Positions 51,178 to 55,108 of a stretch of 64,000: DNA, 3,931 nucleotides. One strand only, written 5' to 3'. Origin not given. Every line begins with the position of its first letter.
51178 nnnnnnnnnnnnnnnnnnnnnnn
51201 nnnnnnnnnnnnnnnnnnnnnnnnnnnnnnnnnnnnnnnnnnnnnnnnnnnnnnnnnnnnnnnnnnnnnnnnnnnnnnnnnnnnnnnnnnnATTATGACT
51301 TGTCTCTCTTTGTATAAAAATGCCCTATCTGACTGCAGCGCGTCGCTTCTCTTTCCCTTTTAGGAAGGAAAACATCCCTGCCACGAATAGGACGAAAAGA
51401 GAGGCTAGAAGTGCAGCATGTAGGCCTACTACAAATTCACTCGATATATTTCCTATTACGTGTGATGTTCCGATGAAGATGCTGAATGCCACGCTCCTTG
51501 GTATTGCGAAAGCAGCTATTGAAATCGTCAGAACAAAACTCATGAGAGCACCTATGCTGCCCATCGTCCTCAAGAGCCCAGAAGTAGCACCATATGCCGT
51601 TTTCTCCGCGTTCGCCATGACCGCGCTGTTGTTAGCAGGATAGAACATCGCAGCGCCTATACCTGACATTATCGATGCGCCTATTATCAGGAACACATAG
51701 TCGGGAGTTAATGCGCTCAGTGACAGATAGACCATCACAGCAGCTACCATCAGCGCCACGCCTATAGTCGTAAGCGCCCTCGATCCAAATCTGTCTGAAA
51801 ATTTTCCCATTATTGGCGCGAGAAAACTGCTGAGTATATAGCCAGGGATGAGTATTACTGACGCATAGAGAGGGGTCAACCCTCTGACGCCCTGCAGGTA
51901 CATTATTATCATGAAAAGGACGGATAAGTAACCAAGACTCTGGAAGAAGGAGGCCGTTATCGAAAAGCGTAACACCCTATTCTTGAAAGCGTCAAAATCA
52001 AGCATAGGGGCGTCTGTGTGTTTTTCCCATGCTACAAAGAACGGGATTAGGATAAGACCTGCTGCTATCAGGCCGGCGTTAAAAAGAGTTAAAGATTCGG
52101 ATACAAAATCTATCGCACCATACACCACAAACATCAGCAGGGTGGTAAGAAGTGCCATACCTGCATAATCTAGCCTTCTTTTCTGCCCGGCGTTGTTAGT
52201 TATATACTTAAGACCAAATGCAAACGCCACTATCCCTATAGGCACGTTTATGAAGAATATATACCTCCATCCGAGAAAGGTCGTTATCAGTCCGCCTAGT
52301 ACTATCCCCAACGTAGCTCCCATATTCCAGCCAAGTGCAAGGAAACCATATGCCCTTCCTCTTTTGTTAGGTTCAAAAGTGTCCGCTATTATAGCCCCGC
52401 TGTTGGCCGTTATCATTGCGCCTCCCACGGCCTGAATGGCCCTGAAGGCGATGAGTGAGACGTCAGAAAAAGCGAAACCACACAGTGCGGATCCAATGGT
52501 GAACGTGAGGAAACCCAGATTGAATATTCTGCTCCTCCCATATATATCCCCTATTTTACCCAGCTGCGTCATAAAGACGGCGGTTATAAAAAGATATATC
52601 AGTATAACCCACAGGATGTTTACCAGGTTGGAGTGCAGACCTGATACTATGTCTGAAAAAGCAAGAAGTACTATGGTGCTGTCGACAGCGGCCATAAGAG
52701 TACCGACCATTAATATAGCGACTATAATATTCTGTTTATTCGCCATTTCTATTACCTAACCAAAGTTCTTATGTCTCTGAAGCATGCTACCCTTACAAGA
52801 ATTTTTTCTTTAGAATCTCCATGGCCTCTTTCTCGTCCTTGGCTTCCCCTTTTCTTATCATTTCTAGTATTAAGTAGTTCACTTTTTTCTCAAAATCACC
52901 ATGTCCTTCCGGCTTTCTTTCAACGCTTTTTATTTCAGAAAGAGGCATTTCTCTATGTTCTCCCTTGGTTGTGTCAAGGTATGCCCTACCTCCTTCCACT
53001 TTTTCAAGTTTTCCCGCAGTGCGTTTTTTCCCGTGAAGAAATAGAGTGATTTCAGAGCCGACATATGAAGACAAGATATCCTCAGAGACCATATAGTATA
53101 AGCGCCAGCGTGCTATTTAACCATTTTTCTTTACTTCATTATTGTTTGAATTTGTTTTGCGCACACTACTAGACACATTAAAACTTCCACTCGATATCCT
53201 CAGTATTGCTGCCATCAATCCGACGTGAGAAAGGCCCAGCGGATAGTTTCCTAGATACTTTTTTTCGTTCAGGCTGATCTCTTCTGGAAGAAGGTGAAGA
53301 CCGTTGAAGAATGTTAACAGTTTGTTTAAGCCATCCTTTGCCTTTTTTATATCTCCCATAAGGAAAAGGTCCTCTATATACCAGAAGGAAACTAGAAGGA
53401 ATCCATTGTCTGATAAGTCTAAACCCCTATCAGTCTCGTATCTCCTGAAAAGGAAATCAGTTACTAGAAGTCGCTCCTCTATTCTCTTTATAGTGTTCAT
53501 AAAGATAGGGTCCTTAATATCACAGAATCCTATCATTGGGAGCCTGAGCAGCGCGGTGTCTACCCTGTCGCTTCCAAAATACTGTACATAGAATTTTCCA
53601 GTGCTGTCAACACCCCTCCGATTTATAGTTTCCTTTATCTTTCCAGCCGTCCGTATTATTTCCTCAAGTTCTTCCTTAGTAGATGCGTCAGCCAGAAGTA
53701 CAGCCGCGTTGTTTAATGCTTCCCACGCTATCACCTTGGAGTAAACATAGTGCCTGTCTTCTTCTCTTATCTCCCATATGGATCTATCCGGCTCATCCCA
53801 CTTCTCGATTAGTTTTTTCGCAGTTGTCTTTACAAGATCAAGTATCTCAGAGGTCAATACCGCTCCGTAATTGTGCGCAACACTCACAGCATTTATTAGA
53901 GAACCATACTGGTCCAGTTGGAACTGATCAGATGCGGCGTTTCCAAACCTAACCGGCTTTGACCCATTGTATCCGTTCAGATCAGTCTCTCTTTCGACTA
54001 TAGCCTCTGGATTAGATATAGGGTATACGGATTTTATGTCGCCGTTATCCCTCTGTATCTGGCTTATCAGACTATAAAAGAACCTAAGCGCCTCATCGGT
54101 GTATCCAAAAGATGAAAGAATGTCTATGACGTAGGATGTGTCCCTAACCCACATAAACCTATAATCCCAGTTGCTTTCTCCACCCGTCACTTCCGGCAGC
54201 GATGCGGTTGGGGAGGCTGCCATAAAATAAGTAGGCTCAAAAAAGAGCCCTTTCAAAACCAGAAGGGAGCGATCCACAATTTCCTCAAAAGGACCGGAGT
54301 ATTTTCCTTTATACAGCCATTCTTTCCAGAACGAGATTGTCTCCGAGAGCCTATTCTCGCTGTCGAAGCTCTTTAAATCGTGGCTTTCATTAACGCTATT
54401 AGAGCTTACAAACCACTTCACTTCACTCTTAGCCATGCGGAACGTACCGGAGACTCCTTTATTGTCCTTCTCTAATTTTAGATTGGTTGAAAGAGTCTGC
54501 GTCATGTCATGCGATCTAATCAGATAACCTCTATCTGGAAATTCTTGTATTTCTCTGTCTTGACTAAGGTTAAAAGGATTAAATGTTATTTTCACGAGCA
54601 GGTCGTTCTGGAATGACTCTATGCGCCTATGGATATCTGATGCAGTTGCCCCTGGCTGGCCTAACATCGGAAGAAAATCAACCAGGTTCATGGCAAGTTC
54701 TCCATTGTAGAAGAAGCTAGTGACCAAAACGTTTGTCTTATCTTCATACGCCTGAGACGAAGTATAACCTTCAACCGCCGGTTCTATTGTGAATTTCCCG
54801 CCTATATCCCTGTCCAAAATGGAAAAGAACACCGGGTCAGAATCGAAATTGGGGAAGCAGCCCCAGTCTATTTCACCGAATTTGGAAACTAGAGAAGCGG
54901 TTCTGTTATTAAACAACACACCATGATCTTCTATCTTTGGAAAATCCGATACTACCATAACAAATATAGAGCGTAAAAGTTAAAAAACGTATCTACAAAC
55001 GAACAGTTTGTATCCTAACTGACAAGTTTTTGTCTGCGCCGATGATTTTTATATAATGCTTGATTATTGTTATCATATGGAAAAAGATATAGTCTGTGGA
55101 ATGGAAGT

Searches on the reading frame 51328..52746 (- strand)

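Call 21: search_protein_families(library=pfam, proteins=[window:51328-52746:-], max_evalue=0.00001)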
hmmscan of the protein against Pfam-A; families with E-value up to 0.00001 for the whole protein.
window:51328-52746:- (473 aa): 1 family
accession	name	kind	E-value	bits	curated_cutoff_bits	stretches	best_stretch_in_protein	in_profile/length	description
PF07690.21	MFS_1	-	1.6e-50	172.4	33.4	1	12-402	1-345/347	Major Facilitator Superfamily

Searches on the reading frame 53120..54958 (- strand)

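Call 21: search_protein_families(library=pfam, proteins=[window:53120-54958:-], max_evalue=0.00001)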
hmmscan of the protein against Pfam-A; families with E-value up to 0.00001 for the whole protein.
window:53120-54958:- (613 aa): 2 families
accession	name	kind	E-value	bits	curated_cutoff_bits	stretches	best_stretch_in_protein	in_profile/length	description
PF00723.27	Glyco_hydro_15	-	9.1e-55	186.7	22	1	225-532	4-330/427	Glycosyl hydrolases family 15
PF19291.4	TREH_N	-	2.2e-11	43.9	23.1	1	7-113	13-112/211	Trehalase-like, N-terminal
